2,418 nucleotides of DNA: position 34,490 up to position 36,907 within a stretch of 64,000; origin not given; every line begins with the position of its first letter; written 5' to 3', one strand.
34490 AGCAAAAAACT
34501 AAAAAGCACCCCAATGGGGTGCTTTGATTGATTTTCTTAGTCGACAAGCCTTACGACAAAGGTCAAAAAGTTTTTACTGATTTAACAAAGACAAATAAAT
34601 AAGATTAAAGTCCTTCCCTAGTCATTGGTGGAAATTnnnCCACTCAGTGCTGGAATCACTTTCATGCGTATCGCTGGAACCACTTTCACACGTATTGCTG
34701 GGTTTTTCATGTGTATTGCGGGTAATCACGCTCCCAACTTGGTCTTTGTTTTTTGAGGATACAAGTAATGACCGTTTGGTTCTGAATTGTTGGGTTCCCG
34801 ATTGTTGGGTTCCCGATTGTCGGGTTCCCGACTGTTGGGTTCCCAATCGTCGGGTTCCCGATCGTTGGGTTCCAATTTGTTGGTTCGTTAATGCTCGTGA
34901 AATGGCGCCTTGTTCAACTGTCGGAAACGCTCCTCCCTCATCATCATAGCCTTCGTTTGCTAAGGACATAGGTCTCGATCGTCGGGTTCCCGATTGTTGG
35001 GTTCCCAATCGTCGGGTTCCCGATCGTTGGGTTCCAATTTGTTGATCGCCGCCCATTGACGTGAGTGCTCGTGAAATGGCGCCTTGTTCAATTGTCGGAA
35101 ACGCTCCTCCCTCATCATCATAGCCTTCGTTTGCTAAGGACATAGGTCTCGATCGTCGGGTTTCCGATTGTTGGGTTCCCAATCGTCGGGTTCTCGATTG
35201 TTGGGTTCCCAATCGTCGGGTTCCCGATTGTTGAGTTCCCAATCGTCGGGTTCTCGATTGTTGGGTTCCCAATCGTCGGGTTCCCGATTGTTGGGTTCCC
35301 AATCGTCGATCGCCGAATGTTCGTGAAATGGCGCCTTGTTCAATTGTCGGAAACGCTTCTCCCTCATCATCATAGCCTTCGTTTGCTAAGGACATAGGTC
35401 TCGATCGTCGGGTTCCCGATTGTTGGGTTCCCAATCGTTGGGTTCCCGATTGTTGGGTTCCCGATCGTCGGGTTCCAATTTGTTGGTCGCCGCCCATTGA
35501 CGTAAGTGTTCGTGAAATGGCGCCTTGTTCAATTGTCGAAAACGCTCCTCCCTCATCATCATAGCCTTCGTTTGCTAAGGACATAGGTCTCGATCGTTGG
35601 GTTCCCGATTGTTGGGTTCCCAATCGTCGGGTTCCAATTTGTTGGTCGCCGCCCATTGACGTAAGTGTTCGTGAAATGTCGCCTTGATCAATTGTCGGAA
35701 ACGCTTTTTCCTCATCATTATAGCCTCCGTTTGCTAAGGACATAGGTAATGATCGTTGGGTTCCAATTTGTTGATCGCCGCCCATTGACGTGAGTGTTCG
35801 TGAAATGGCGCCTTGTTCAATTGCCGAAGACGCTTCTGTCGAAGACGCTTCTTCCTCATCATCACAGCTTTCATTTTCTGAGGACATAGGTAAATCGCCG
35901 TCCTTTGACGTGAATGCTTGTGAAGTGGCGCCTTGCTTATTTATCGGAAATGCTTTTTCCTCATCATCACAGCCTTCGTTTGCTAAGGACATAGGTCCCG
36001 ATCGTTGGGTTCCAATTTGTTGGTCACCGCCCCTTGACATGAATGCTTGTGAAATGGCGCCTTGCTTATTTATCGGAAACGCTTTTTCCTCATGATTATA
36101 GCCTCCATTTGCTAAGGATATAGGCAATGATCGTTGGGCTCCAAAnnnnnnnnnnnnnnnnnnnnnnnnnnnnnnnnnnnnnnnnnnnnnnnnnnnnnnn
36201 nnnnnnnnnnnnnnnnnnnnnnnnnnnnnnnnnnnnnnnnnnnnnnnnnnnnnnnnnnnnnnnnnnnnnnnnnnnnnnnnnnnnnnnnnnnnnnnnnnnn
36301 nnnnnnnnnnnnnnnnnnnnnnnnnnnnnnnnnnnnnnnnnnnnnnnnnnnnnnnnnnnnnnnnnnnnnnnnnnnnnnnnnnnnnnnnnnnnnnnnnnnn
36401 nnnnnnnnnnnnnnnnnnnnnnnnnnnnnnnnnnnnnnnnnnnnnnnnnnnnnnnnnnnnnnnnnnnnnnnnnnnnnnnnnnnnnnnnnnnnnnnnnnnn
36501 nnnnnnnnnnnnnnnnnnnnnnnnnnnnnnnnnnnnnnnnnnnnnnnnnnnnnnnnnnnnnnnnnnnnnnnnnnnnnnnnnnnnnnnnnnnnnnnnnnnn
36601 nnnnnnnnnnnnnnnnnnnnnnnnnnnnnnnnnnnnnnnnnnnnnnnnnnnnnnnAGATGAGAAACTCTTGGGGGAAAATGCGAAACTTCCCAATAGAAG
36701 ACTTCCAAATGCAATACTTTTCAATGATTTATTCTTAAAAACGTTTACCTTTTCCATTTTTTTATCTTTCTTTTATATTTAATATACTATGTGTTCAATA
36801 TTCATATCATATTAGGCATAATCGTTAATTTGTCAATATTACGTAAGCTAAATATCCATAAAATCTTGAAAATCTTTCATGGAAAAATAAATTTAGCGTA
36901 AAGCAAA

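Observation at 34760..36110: Nested hypervariable repeat tail in ANK protein 2 (5-aa micro-repeats inside macro-repeats of about 55-85 aa)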

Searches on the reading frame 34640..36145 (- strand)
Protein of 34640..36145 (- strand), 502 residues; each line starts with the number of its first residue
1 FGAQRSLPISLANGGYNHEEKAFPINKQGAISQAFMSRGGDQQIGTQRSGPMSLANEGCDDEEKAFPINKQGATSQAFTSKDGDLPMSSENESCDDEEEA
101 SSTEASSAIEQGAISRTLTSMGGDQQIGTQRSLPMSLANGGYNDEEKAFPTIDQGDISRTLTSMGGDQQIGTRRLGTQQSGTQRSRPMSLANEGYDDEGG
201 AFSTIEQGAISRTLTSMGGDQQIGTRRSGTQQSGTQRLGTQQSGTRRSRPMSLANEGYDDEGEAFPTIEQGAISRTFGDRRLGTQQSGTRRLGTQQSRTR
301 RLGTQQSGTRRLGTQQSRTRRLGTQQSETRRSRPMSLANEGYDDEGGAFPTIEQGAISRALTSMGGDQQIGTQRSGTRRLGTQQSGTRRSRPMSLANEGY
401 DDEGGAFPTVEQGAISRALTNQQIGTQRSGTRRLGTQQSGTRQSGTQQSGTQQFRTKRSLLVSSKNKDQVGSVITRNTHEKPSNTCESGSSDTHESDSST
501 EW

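Call 26: search_protein_representatives(protein=window:34640-36145:-)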
Query: 502 residues. Proteins with E-value up to 0.001 (for the whole library): 39; up to 1e-10: 3; up to 1e-30: 1. The best 39 are listed.
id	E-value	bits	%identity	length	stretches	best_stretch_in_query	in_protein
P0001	0.0e+00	1048.2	100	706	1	1-502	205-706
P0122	2.5e-17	79.7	34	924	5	283-452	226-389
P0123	2.3e-15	73.2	38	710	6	277-331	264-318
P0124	7.6e-10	55.0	45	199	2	274-325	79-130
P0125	1.1e-08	51.2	35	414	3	274-331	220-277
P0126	7.6e-08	48.4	38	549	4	403-462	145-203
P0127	1.6e-07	47.4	52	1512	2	277-329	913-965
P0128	3.2e-07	46.4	46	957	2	278-341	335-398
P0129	1.3e-06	44.3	41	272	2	277-326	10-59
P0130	2.1e-06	43.7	43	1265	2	281-325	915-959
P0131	2.6e-06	43.4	54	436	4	274-327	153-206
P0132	5.6e-06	42.3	33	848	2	368-452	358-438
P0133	5.8e-06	42.2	38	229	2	252-326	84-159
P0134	8.1e-06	41.7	36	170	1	266-377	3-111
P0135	8.3e-06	41.7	17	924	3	221-456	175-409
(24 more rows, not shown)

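Call 44: search_protein_families(library=pfam, proteins=[window:34640-36145:-], max_evalue=10)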
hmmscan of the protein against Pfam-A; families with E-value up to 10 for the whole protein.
window:34640-36145:- (502 aa): 0 families

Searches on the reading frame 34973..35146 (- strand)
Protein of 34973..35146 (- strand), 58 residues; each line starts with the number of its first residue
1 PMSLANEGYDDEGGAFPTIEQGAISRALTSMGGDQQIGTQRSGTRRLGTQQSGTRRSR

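Call 56: search_solved_structures(query=A4, max_evalue=10, show_alignments=2)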
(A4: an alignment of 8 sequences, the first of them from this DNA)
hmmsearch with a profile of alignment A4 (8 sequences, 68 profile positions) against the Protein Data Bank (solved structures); distinct sequences matched with E-value up to 10: 0.

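Call 60: predict_structure(alignment_id=A4)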
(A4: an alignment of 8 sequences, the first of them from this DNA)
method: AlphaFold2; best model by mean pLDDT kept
length: 58 residues; sequences in the alignment: 8
mean_pLDDT: 56.7   pTM: 0.14
mean pLDDT of the five models: 56.7, 56.0, 49.6, 47.8, 44.1
residues with pLDDT >= 90: 0; 70-90: 0; 50-70: 55; < 50: 3
segments of 3 or more residues with pLDDT < 50: none
pLDDT, mean of each block of 10 residues (from residue 1): 59 60 56 55 56 54
secondary structure, 60 per line:
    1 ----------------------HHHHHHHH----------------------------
elements in order: H23-30

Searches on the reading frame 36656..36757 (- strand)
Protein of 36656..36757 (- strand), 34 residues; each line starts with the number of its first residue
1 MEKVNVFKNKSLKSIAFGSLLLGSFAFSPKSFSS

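Call 30: find_related_loci(query=A2, collection=genome_contigs, flank=6000)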
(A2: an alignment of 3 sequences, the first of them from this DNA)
Query A2 (34 aa) in genome_contigs; peptide patterns used: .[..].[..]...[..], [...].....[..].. (x = any residue, [..] = any of these).
253 stretches matched a pattern, but none encodes a relative of the query by tblastn (E <= 1e-3).

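Call 31: find_related_loci(query=A2, collection=metagenome_contigs, flank=6000)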
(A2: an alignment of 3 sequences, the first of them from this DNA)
Query A2 (34 aa) in metagenome_contigs; peptide patterns used: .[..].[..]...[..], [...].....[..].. (x = any residue, [..] = any of these).
600 stretches matched a pattern, but none encodes a relative of the query by tblastn (E <= 1e-3).
